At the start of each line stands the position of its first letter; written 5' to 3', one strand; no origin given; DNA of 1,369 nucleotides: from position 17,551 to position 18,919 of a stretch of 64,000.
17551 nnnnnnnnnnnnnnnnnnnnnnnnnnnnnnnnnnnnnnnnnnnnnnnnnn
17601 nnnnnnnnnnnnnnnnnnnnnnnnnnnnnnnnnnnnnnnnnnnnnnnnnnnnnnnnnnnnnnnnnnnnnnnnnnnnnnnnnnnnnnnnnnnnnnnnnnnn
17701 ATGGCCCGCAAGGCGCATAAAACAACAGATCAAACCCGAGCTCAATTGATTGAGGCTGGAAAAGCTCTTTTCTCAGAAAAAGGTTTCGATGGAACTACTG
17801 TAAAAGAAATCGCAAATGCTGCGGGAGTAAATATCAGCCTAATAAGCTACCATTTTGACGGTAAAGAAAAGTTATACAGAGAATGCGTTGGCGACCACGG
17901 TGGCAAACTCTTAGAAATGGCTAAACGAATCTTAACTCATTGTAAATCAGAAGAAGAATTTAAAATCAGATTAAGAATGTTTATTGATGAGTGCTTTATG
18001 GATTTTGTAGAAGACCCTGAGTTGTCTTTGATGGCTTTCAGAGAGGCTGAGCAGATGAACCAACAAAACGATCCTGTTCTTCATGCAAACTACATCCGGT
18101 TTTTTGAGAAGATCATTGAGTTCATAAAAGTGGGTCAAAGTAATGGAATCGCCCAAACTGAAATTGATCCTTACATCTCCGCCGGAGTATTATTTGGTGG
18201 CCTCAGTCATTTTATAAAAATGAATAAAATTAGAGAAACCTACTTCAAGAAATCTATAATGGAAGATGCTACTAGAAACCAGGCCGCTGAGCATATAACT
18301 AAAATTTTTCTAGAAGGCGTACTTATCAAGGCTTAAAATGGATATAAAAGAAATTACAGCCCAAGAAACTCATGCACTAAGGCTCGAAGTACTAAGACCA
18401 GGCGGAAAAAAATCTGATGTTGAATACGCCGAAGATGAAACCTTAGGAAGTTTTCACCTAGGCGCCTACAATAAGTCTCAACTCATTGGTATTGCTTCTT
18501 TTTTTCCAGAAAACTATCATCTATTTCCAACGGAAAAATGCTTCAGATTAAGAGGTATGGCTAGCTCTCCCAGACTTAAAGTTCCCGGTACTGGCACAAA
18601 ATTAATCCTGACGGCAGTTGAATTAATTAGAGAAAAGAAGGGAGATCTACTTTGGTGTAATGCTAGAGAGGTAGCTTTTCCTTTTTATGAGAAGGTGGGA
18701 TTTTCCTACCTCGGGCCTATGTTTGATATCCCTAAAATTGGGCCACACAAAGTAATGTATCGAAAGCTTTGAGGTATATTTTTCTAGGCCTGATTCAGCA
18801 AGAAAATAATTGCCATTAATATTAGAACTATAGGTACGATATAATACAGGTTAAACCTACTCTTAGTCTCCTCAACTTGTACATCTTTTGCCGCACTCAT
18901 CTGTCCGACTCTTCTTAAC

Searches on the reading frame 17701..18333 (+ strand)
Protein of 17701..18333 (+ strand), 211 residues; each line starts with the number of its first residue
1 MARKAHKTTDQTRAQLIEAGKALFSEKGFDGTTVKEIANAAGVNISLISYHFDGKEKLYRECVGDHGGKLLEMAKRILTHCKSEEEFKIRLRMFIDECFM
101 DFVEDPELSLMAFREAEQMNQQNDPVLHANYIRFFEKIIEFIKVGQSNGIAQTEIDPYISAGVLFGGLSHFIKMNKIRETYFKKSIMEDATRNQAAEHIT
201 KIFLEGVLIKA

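Call 8: find_related_loci(query=window:17701-18333:+, collection=genome_contigs, flank=4000)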
Query window:17701-18333:+ (211 aa) in genome_contigs; peptide patterns used: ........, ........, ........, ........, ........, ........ (x = any residue, [..] = any of these).
80 stretches matched a pattern; 2 encode a relative of the query (tblastn E <= 1e-3); 2 distinct loci.
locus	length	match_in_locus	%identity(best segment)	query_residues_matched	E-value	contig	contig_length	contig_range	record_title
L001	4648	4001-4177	36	12-70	3e-9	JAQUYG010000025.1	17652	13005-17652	MAG: Candidatus Paceibacterota bacterium isolate STD2_231 NODE_11802_length_17652_cov_6.498031_Sandtown_D2, whole genome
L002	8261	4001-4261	33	10-83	1e-8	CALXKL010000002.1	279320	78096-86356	MAG: uncultured Spirochaetales bacterium isolate BRZ_KN__bin75 genome assembly, contig: BRZ_KN__NODE_14_length_279320_co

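Call 9: find_homologous_proteins(query=window:17701-18333:+)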
Query window:17701-18333:+ (211 aa): 46 proteins with E <= 0.001 among 140 candidates.
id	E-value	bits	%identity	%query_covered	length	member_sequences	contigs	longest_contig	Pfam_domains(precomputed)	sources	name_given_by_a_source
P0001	8.1e-135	465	100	100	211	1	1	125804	PF00440.30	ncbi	ncbi:MAG: TetR/AcrR family transcriptional regulator [Bdellovibrionales bacterium]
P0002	1.1e-66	242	55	98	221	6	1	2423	PF00440.30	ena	-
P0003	2.3e-64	235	53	98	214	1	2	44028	PF00440.30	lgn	-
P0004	1.0e-63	233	53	98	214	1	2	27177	PF00440.30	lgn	-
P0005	3.3e-63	231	50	98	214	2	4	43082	PF00440.30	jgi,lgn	jgi:AcrR family transcriptional regulator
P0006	6.6e-55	204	47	91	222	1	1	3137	PF00440.30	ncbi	-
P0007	9.9e-44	167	42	93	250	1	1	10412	PF00440.30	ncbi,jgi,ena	jgi:AcrR family transcriptional regulator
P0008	5.6e-43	165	38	98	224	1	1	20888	PF00440.30,PF17938.7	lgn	-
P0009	9.5e-42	161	44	91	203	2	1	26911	PF00440.30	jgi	-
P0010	1.8e-41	160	39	94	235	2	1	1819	PF00440.30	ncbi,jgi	jgi:AcrR family transcriptional regulator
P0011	2.3e-41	160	39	94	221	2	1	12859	PF00440.30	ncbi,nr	ncbi:MAG: TetR/AcrR family transcriptional regulator [Bdellovibrio sp.]|nr:TetR/AcrR family transcri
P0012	2.5e-41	159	38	94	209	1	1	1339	PF00440.30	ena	-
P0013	1.5e-40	157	39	94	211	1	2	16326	PF00440.30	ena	-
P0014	2.1e-40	156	41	93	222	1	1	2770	PF00440.30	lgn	-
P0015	8.9e-39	151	42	93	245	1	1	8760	PF00440.30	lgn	-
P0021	3.7e-37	146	60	55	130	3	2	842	PF00440.30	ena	-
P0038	1.3e-26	111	46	59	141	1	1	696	PF00440.30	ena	-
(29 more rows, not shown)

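Call 10: find_encoding_contigs(protein=P0003, flank=4000, max_places=3)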
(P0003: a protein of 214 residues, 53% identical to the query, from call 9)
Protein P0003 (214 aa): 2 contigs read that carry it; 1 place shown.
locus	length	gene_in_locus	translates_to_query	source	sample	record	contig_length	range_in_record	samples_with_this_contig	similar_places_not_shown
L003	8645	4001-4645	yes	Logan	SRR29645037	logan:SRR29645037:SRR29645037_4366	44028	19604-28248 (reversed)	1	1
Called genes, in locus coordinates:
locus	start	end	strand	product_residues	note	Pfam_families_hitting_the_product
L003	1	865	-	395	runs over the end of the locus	-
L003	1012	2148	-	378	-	-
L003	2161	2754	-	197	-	PF03352:Adenine_glyco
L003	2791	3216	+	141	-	-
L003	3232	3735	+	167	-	PF00293:NUDIX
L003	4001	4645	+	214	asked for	PF00440:TetR_N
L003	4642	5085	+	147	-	PF00583:Acetyltransf_1, PF13673:Acetyltransf_10, PF13508:Acetyltransf_7 (faint)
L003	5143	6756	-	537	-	-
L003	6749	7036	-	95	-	PF07845:DUF1636 (weak)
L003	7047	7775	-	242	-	-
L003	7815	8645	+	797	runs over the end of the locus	PF01804:Penicil_amidase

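Call 11: find_encoding_contigs(protein=P0005, flank=4000, max_places=4)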
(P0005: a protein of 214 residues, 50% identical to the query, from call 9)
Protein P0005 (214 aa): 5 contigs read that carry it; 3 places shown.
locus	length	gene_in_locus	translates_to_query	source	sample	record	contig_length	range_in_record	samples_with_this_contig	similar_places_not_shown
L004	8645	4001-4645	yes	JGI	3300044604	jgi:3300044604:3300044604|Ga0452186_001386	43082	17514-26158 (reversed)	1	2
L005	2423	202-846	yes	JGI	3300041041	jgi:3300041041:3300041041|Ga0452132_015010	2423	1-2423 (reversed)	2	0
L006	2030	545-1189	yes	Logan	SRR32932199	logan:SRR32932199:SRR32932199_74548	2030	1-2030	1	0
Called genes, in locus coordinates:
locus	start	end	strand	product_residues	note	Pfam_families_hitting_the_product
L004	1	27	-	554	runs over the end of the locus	PF17816:PDZ_4, PF03572:Peptidase_S41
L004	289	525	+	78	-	-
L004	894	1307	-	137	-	PF00072:Response_reg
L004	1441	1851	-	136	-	PF00072:Response_reg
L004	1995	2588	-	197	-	PF03352:Adenine_glyco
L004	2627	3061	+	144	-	-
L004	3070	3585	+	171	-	PF00293:NUDIX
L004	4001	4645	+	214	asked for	PF00440:TetR_N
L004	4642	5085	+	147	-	PF13527:Acetyltransf_9 (weak), PF00583:Acetyltransf_1, PF13673:Acetyltransf_10, PF13508:Acetyltransf_7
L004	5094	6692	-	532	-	-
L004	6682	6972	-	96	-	-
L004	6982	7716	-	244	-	-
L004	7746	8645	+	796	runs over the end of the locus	PF01804:Penicil_amidase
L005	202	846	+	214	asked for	PF00440:TetR_N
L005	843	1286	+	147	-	PF13527:Acetyltransf_9 (weak), PF00583:Acetyltransf_1, PF13673:Acetyltransf_10, PF13508:Acetyltransf_7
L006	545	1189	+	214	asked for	PF00440:TetR_N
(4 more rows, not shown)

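Call 12: find_encoding_contigs(protein=P0004, flank=4000, max_places=3)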
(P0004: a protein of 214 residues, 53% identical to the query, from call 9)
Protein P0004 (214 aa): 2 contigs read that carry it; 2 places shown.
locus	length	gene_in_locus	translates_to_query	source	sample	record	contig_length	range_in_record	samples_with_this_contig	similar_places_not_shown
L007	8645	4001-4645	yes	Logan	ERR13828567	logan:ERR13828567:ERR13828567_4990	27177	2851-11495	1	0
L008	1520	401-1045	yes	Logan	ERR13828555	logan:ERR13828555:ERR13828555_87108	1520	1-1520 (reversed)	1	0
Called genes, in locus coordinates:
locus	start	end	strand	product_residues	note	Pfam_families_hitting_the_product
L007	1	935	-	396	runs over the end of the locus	PF00226:DnaJ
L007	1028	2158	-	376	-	-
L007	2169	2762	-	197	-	PF03352:Adenine_glyco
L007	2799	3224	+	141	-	-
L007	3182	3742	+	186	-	PF00293:NUDIX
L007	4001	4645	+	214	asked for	PF00440:TetR_N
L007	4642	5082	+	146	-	PF00583:Acetyltransf_1, PF13673:Acetyltransf_10 (weak), PF13508:Acetyltransf_7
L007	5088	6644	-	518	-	-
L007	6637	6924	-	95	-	PF07845:DUF1636 (weak)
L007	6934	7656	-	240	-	-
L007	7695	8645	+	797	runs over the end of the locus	PF01804:Penicil_amidase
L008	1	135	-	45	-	?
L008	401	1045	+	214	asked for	PF00440:TetR_N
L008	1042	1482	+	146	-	PF00583:Acetyltransf_1, PF13673:Acetyltransf_10 (weak), PF13508:Acetyltransf_7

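Call 18: find_encoding_contigs(protein=P0002, flank=3000, max_places=3)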
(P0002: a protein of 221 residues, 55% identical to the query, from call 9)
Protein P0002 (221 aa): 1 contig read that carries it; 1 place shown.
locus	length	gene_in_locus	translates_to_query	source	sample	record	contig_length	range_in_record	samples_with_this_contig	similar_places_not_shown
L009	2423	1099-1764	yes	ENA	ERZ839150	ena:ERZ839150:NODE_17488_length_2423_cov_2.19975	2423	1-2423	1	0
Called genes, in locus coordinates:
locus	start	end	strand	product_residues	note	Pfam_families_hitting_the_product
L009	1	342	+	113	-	?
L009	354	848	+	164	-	PF00293:NUDIX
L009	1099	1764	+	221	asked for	PF00440:TetR_N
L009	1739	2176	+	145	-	PF00583:Acetyltransf_1, PF13673:Acetyltransf_10, PF13508:Acetyltransf_7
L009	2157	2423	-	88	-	?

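Call 19: find_encoding_contigs(protein=P0006, flank=3000, max_places=2)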
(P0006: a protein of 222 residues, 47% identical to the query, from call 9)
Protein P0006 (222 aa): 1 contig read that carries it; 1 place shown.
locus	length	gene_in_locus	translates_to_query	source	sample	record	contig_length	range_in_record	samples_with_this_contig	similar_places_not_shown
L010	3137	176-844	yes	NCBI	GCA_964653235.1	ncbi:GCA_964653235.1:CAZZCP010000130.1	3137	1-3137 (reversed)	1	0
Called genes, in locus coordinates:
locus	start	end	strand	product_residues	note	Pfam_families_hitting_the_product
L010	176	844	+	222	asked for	PF00440:TetR_N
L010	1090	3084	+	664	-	PF00580:UvrD-helicase, PF01443:Viral_helicase1 (faint), PF13245:AAA_19, PF13604:AAA_30 (faint), PF13087:AAA_12 (faint), PF13361:UvrD_C, PF13538:UvrD_C_2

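Call 20: find_encoding_contigs(protein=P0009, flank=3000, max_places=2)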
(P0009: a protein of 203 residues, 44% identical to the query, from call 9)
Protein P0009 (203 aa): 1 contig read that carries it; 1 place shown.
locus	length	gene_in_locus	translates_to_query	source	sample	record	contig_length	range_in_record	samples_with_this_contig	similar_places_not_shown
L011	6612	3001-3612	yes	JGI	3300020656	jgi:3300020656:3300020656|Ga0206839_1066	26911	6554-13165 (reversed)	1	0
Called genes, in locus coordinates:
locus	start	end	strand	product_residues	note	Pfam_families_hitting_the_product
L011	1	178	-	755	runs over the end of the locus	PF07715:Plug, PF00593:TonB_dep_Rec_b-barrel, PF14905:OMP_b-brl_3 (weak)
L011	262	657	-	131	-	PF00072:Response_reg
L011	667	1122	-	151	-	PF12680:SnoaL_2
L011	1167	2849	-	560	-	PF00005:ABC_tran, PF02463:SMC_N (faint), PF13555:AAA_29 (faint), PF13304:AAA_21 (faint), PF12848:ABC_tran_Xtn, PF00005:ABC_tran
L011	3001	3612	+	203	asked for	PF00440:TetR_N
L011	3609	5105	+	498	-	PF02321:OEP (weak)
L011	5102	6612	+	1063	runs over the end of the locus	PF00873:ACR_tran, PF03176:MMPL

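Call 21: find_encoding_contigs(protein=P0007, flank=3000, max_places=2)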
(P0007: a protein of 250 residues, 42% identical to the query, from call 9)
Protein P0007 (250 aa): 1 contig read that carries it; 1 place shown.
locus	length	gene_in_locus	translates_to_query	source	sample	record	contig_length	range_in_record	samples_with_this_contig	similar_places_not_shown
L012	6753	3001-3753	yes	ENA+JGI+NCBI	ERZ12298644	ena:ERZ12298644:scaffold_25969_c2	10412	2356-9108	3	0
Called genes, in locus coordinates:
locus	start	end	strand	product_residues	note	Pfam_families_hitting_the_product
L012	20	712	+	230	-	PF02308:MgtC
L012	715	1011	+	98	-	PF00708:Acylphosphatase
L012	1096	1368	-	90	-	PF00216:Bac_DNA_binding, PF18291:HU-HIG (weak)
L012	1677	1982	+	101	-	PF00216:Bac_DNA_binding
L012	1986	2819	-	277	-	PF02673:BacA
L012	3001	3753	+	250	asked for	PF00440:TetR_N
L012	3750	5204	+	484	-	PF02321:OEP (weak)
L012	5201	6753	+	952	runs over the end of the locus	?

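Call 27: find_related_loci(query=A1, collection=metagenome_contigs, flank=10000)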
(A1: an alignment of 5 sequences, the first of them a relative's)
Query A1 (211 aa) in metagenome_contigs; peptide patterns used: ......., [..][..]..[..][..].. (x = any residue, [..] = any of these).
596 stretches matched a pattern; 130 encode a relative of the query (tblastn E <= 1e-3); the best 80 are kept; 80 distinct loci.
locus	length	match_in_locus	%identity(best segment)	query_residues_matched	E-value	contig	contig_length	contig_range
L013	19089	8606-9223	55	3-208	1e-74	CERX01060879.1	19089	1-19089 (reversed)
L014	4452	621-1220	36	8-207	7e-45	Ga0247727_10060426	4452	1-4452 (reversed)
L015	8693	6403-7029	35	2-210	7e-40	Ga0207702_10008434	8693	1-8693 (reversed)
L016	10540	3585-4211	35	2-210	7e-40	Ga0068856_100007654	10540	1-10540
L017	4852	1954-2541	33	11-206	4e-33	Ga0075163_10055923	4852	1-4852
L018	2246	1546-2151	32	6-207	2e-32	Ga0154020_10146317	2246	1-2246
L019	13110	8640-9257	31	3-207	3e-31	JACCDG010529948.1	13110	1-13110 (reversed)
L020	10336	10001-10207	52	11-79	1e-16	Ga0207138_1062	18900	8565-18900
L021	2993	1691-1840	58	15-64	3e-16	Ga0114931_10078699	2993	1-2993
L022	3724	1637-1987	37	3-109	1e-15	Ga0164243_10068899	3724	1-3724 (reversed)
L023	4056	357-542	47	3-64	5e-15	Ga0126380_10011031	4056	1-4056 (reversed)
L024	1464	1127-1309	46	3-63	1e-14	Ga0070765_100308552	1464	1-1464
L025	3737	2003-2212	44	2-71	3e-14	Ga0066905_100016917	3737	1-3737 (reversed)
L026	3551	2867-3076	44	2-71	3e-14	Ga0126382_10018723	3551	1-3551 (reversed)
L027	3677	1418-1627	44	2-71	3e-14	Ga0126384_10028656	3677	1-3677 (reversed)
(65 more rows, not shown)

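Call 35: search_protein_families(library=ncbifam, proteins=[window:17701-18333:+], max_evalue=0.01)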
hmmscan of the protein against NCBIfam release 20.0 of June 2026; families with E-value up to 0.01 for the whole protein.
window:17701-18333:+ (211 aa): 20 families
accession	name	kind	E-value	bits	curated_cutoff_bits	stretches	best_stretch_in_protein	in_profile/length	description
NF037937.1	septum_RefZ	equivalog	3e-17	63.2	180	1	14-116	2-103/195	forespore capture DNA-binding protein RefZ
NF007430.0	PRK09975.1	equivalog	4.2e-12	45.7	274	1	1-92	1-91/220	acrEF/envCD operon transcriptional regulator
NF053731.1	TransRegFasRMycb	equivalog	1.6e-11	44.4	330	1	8-108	8-104/199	HTH-type transcriptional activator FasR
NF053878.1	FATransRegFadRBac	equivalog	2.2e-11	43.9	200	1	14-175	6-164/190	fatty acid metabolism transcriptional regulator FadR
TIGR03384.1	betaine_BetI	equivalog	3.5e-11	43.2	201.3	1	8-106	5-100/189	choline-binding transcriptional repressor BetI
NF053516.1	TranRepPrsAVib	equivalog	4.4e-11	43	300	1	9-90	4-85/208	TetR family transcriptional repressor PsrA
NF001978.0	PRK00767.1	equivalog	9.8e-11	41.8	118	1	13-102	11-98/197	transcriptional regulator BetI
NF007949.0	PRK10668.1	equivalog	1.1e-10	41.4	271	1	1-70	1-70/216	multidrug efflux transporter transcriptional repressor AcrR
NF008587.1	PRK11552.1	equivalog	4.4e-10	39.6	365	1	9-120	5-123/213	transcriptional regulator CecR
NF041196.1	ScbR_bind_reg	equivalog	4.8e-10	39.9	150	1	11-165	6-155/191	ScbR family autoregulator-binding transcription factor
NF050111.1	TransRegSACE7040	equivalog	1.9e-09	37.7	250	1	12-139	2-126/186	SACE_7040 family transcriptional regulator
NF051852.1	efflux_TF_MtrR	exception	1.2e-07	31.7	280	1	3-64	2-63/205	multidrug efflux system transcriptional repressor MtrR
TIGR03968.1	mycofact_TetR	equivalog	2.2e-07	30.6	224.9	1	8-86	6-80/190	mycofactocin system transcriptional regulator MftR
NF058643.1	TranRegCurRPseudo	equivalog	3.3e-07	30.2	300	1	7-111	3-109/193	TetR family transcriptional repressor CurR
TIGR03613.1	RutR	equivalog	3.7e-07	30.2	368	1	7-207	4-199/202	pyrimidine utilization regulatory protein R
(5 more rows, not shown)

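Call 36: search_protein_families(library=pfam, proteins=[window:17701-18333:+], max_evalue=0.01)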
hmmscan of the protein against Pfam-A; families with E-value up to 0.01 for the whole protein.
window:17701-18333:+ (211 aa): 2 families
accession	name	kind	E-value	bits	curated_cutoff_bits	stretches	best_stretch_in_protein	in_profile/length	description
PF00440.29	TetR_N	-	8.4e-16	57.9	24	1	16-62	1-47/47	Bacterial regulatory proteins, tetR family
PF08359.16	TetR_C_4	-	0.00071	20.2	21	1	69-175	4-110/133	YsiA-like protein, C-terminal region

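Call 48: find_encoding_contigs(protein=P0021, flank=3000, max_places=4)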
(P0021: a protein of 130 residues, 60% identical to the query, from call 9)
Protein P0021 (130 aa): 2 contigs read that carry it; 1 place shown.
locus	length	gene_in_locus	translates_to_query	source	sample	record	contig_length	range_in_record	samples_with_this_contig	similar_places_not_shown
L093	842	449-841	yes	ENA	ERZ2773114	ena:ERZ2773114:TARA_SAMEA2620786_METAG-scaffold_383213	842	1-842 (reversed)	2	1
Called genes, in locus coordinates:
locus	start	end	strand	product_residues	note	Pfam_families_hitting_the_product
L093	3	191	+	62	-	?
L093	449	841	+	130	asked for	PF00440:TetR_N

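Call 49: find_encoding_contigs(protein=P0038, flank=3000, max_places=3)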
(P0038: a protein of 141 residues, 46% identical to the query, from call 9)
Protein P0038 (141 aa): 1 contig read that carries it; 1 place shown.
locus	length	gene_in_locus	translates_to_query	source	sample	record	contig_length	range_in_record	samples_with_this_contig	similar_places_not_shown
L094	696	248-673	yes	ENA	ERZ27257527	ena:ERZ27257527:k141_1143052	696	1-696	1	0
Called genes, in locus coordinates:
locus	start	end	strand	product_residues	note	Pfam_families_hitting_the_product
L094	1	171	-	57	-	?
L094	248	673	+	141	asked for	PF00440:TetR_N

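Call 60: search_solved_structures(query=window:17701-18333:+, max_evalue=0.00001)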
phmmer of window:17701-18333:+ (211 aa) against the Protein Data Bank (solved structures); distinct sequences matched with E-value up to 0.00001: 49.
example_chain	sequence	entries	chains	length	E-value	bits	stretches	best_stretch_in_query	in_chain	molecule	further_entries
2fx0_A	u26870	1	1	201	3.4e-15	59.4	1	7-172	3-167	hemolysin II regulatory protein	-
2jj7_A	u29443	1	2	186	9e-15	58.1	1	9-152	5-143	HEMOLYSIN II REGULATORY PROTEIN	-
2wv1_A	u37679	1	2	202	1.1e-14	57.7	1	8-152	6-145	HEMOLYSIN II REGULATORY PROTEIN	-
2jk3_A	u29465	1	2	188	1.3e-14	57.6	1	9-152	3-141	HEMOLYSIN II REGULATORY PROTEIN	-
3dew_A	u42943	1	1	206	3.4e-12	49.7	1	10-62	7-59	Transcriptional regulator, TetR family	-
3bhq_A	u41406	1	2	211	1.5e-10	44.3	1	14-182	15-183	Transcriptional regulator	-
6mj1_A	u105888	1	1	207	7.6e-10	42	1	12-81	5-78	Probable HTH-type transcriptional regulator YttP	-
3s5r_A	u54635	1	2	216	4.5e-09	39.5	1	6-179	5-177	Transcriptional regulator TetR family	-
3e7q_A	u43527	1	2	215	5.9e-09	39.1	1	9-108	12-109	transcriptional regulator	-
2zcm_A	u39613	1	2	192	1.8e-08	37.5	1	13-73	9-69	Biofilm operon icaABCD HTH-type negative transcriptional regulator icaR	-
2zcn_A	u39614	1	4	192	2e-08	37.3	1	13-71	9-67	Biofilm operon icaABCD HTH-type negative transcriptional regulator icaR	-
3c07_A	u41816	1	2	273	3.5e-08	36.6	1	8-60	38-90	Putative tetR-family transcriptional regulator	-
3geu_A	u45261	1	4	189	7.8e-08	35.4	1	14-63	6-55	Intercellular adhesion protein R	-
6srn_A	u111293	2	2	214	1.4e-07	34.6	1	9-78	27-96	TetR family transcriptional regulator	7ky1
9b7y_A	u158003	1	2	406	3.3e-07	33.4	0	10-123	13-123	Transcriptional repressor Mce3R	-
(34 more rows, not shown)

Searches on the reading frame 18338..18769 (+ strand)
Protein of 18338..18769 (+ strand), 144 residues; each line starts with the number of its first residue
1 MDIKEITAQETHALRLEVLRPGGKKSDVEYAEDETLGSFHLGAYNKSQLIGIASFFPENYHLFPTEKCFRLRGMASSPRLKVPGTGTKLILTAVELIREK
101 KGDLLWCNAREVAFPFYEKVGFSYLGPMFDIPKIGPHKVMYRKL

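Call 35: search_protein_families(library=ncbifam, proteins=[window:18338-18769:+], max_evalue=0.01)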
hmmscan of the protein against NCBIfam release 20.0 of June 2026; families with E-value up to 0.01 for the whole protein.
window:18338-18769:+ (144 aa): 0 families

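Call 36: search_protein_families(library=pfam, proteins=[window:18338-18769:+], max_evalue=0.01)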
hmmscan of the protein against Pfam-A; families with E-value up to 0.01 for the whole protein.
window:18338-18769:+ (144 aa): 3 families
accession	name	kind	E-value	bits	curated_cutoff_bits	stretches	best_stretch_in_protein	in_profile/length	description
PF00583.31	Acetyltransf_1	-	7.2e-07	29.9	20.7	1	32-122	29-116/116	Acetyltransferase (GNAT) family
PF13673.13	Acetyltransf_10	-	6.9e-06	26.5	23.6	1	38-129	31-114/128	Acetyltransferase (GNAT) domain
PF13508.13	Acetyltransf_7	-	0.00012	22.8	27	1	41-123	6-83/84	Acetyltransferase (GNAT) domain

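Call 59: search_solved_structures(query=window:18338-18769:+, max_evalue=0.01)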
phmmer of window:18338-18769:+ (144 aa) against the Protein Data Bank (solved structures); distinct sequences matched with E-value up to 0.01: 3.
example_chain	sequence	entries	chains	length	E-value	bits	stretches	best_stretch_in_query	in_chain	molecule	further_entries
2bsw_A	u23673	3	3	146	8.9e-31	109.9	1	2-143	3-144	GLYPHOSATE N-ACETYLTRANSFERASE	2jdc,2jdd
5jph_A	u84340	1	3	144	0.0087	19.1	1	27-130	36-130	Acetyltransferase SACOL1063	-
5jq4_A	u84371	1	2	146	0.009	19.1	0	27-130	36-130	Acetyltransferase SACOL1063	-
